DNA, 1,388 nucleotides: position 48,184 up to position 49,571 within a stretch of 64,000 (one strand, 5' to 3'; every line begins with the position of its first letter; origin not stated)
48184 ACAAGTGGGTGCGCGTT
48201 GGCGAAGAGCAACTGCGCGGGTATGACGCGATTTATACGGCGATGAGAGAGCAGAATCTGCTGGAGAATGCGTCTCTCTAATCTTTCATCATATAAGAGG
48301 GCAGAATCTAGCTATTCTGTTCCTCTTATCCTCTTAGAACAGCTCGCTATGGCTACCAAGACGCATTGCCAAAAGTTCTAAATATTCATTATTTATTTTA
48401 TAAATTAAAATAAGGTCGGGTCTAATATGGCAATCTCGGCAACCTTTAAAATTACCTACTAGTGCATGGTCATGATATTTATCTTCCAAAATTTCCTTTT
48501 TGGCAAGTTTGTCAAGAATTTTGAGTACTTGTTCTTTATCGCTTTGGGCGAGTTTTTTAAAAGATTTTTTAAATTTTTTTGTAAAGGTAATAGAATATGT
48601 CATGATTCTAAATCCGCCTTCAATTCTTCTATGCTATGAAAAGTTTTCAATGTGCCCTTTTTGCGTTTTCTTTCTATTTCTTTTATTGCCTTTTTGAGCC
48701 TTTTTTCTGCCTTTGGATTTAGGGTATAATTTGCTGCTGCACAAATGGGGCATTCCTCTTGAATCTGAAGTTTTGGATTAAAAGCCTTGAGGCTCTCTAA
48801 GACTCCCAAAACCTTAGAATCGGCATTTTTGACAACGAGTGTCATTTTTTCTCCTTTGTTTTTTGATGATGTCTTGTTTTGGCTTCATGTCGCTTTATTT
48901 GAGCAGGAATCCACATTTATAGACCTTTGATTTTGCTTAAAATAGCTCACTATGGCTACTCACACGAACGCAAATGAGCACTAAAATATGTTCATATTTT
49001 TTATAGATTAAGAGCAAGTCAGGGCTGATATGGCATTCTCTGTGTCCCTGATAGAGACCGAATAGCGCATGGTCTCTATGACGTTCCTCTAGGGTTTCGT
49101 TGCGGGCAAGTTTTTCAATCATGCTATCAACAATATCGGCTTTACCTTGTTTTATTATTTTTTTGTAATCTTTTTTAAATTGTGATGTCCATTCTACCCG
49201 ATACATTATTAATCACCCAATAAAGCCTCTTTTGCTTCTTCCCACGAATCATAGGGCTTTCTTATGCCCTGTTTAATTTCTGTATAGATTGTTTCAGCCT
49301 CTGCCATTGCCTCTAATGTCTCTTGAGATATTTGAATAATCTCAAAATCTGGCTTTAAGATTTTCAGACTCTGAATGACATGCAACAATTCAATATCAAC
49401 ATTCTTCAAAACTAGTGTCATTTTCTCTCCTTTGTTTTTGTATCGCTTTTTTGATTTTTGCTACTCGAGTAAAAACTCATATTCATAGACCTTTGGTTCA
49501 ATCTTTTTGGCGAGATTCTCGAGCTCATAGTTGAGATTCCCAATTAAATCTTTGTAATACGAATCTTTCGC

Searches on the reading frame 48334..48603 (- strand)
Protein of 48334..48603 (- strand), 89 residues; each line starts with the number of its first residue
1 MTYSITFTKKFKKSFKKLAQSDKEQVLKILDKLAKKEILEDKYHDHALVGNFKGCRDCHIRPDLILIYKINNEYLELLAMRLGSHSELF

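Call 3: search_protein_families(library=pfam, proteins=[window:48334-48603:-], max_evalue=0.1)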
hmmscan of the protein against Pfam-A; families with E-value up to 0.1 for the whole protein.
window:48334-48603:- (89 aa): 6 families
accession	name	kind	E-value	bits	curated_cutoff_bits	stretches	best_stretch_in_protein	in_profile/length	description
PF15738.11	YafQ_toxin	-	8.7e-29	100.1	30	1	3-89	1-87/88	Bacterial toxin of type II toxin-antitoxin system, YafQ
PF05016.21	ParE_toxin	-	3.5e-07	31.1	23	1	5-88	1-88/89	ParE toxin of type II toxin-antitoxin system, parDE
PF00318.25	Ribosomal_S2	-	5.2e-05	23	26.1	1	5-74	93-162/216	Ribosomal protein S2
PF19259.5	Ty3_capsid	-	0.0092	15.9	29.1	1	6-45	80-117/198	Ty3 transposon capsid-like protein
PF13618.11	Gluconate_2-dh3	-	0.012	16.4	23.4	1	7-45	59-97/135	Gluconate 2-dehydrogenase subunit 3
PF15781.12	ParE-like_toxin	-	0.012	16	28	1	6-88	2-82/87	ParE-like toxin of type II bacterial toxin-antitoxin system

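Call 4: search_protein_families(library=ncbifam, proteins=[window:48334-48603:-], max_evalue=0.1)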
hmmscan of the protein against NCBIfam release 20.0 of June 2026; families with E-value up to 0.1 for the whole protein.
window:48334-48603:- (89 aa): 6 families
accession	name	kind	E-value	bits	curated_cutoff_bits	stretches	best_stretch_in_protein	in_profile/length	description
TIGR02385.1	RelE_StbE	subfamily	4.4e-23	81.6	27.9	1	5-89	2-88/88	type II toxin-antitoxin system mRNA interferase toxin, RelE/StbE family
TIGR00053.1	TIGR00053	subfamily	8.3e-23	80.8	87.25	1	3-89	2-91/92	YafQ family addiction module toxin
TIGR01011.1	rpsB_bact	equivalog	2.5e-05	23.6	76.3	1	7-73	101-167/225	30S ribosomal protein S2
NF041499.3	MobP3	subfamily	0.039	13.5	150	1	7-46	242-281/315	MobP3 family relaxase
TIGR02116.1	toxin_Txe_YoeB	equivalog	0.072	13.3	51.8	0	7-81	1-77/80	Txe/YoeB family addiction module toxin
NF051443.1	NheC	equivalog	0.097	11.9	420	1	2-57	122-176/352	non-hemolytic enterotoxin subunit C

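Call 5: search_protein_families(library=padloc, proteins=[window:48334-48603:-], max_evalue=0.1)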
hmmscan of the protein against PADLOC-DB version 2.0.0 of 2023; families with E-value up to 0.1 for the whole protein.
window:48334-48603:- (89 aa): 0 families

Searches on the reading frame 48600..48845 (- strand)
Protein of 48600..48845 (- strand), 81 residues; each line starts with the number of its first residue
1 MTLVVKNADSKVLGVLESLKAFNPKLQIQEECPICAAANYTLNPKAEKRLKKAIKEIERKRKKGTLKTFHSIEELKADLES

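Call 3: search_protein_families(library=pfam, proteins=[window:48600-48845:-], max_evalue=0.1)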
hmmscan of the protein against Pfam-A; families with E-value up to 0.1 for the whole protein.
window:48600-48845:- (81 aa): 2 families
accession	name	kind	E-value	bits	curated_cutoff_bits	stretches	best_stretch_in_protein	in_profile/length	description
PF23165.1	zf-C2H2_FBX41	-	0.027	14.4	24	0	66-81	11-26/30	F-box only protein 41 C2H2 zinc finger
PF01106.22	NifU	-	0.052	14.1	27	1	25-59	31-65/67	NifU-like domain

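Call 4: search_protein_families(library=ncbifam, proteins=[window:48600-48845:-], max_evalue=0.1)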
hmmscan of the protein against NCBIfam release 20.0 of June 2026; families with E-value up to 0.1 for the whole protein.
window:48600-48845:- (81 aa): 1 family
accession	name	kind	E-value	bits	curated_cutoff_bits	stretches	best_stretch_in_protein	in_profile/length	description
NF008677.0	PRK11697.1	equivalog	0.054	12.8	246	1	37-75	95-133/238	two-component system response regulator BtsR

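Call 5: search_protein_families(library=padloc, proteins=[window:48600-48845:-], max_evalue=0.1)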
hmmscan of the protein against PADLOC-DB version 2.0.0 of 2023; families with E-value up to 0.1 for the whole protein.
window:48600-48845:- (81 aa): 0 families

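Call 83: search_solved_structures(query=window:48600-48845:-, max_evalue=1, show_alignments=1)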
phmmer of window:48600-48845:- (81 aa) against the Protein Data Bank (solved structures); distinct sequences matched with E-value up to 1: 1.
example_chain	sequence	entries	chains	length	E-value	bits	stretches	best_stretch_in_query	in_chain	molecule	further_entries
4jjp_A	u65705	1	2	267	0.063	17.2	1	10-53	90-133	Phosphomethylpyrimidine kinase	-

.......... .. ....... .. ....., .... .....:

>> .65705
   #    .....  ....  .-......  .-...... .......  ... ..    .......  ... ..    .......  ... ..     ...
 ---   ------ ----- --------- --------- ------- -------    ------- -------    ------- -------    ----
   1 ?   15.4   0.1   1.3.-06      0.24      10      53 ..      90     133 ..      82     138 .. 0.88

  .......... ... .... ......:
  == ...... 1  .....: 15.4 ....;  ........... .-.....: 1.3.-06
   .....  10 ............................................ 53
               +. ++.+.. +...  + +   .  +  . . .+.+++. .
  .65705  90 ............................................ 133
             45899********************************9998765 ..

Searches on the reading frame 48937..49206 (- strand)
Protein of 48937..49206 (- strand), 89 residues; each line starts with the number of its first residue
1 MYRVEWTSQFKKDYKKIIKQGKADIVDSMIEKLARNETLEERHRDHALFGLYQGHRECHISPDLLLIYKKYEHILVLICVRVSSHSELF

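Call 3: search_protein_families(library=pfam, proteins=[window:48937-49206:-], max_evalue=0.1)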
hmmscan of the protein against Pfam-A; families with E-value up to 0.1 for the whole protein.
window:48937-49206:- (89 aa): 3 families
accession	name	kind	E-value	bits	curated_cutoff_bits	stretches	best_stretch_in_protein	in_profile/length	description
PF15738.11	YafQ_toxin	-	4.9e-29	100.9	30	1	2-89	1-87/88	Bacterial toxin of type II toxin-antitoxin system, YafQ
PF05016.21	ParE_toxin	-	2.5e-08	34.8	23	1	4-88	1-88/89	ParE toxin of type II toxin-antitoxin system, parDE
PF15781.12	ParE-like_toxin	-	0.004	17.5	28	1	6-88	3-82/87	ParE-like toxin of type II bacterial toxin-antitoxin system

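Call 4: search_protein_families(library=ncbifam, proteins=[window:48937-49206:-], max_evalue=0.1)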
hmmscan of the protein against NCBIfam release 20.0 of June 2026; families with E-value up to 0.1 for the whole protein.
window:48937-49206:- (89 aa): 2 families
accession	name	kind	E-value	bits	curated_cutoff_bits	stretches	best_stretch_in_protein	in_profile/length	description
TIGR02385.1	RelE_StbE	subfamily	5.6e-23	81.3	27.9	1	3-89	1-88/88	type II toxin-antitoxin system mRNA interferase toxin, RelE/StbE family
TIGR00053.1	TIGR00053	subfamily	8.3e-18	64.8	87.25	1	1-89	1-91/92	YafQ family addiction module toxin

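Call 5: search_protein_families(library=padloc, proteins=[window:48937-49206:-], max_evalue=0.1)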
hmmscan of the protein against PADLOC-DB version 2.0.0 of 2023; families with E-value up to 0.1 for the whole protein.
window:48937-49206:- (89 aa): 0 families

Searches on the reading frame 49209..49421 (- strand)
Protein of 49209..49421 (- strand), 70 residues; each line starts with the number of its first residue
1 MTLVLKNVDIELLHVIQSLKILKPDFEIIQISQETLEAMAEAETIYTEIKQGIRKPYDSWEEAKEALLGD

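Call 3: search_protein_families(library=pfam, proteins=[window:49209-49421:-], max_evalue=0.1)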
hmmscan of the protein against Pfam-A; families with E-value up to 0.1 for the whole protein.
window:49209-49421:- (70 aa): 0 families

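Call 4: search_protein_families(library=ncbifam, proteins=[window:49209-49421:-], max_evalue=0.1)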
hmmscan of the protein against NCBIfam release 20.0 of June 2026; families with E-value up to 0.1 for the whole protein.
window:49209-49421:- (70 aa): 1 family
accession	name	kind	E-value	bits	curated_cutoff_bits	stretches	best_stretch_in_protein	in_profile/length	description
TIGR00073.1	hypB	equivalog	0.012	15.1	121.2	1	5-43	169-207/217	hydrogenase nickel incorporation protein HypB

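Call 5: search_protein_families(library=padloc, proteins=[window:49209-49421:-], max_evalue=0.1)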
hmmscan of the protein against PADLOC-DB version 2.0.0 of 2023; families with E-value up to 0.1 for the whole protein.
window:49209-49421:- (70 aa): 0 families
